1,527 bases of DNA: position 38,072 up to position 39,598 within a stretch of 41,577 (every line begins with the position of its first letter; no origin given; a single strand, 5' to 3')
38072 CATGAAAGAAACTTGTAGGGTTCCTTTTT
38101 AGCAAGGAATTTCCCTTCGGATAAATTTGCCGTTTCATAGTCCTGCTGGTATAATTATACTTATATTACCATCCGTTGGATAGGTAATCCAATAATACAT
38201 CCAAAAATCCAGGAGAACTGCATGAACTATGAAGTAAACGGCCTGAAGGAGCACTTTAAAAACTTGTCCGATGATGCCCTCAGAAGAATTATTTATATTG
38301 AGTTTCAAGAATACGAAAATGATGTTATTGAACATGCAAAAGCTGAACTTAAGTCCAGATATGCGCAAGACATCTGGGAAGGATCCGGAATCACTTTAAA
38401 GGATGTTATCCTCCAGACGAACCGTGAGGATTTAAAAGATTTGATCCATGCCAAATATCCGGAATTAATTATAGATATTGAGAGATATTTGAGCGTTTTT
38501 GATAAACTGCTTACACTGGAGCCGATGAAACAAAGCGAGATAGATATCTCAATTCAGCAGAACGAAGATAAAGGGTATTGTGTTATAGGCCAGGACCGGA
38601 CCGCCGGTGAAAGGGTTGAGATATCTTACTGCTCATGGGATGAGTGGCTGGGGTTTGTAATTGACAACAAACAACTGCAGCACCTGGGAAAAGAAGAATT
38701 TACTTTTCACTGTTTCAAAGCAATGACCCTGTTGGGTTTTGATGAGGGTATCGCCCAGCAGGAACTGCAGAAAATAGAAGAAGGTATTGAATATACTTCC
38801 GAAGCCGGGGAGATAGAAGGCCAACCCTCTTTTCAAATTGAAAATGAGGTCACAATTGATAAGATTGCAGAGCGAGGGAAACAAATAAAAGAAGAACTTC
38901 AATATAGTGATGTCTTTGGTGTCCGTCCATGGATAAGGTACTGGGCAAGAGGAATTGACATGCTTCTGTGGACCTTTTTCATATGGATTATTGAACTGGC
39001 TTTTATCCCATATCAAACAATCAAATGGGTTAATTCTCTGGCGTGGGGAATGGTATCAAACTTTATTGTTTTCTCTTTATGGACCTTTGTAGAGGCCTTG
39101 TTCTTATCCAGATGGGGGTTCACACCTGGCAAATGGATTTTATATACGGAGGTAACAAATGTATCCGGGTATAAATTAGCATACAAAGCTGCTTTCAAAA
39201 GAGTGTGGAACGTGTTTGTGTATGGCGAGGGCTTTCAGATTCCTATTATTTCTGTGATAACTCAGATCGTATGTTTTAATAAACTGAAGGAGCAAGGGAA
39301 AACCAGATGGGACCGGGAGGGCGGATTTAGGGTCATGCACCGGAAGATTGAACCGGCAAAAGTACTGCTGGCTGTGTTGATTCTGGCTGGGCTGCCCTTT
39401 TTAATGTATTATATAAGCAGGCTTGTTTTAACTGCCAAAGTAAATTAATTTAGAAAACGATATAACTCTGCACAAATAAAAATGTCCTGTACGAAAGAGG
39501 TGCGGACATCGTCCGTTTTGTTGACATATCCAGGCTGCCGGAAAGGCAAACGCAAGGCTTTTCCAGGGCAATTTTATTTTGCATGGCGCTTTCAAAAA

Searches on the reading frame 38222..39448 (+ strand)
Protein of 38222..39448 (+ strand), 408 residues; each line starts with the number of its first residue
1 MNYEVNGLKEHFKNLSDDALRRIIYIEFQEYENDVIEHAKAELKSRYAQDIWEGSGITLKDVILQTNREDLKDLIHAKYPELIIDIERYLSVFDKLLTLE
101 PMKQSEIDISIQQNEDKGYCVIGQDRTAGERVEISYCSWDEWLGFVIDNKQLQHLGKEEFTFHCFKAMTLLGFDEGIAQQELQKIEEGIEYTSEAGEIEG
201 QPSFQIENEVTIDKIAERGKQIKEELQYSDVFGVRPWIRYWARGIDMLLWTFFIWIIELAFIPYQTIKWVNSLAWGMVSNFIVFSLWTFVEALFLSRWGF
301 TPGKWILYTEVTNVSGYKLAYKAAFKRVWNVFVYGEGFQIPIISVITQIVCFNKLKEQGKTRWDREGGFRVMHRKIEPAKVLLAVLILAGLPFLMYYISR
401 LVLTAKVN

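Call 52: search_protein_families(library=pfam, proteins=[window:38222-39448:+], max_evalue=0.00001)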
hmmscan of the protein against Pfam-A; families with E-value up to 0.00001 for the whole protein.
window:38222-39448:+ (408 aa): 2 families
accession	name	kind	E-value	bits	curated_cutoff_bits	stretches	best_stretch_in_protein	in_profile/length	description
PF20194.3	DUF6557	-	1e-19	72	27.8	1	59-189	1-142/144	Family of unknown function (DUF6557)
PF06271.18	RDD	-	4.6e-12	46.8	24.1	1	236-364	4-133/137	RDD family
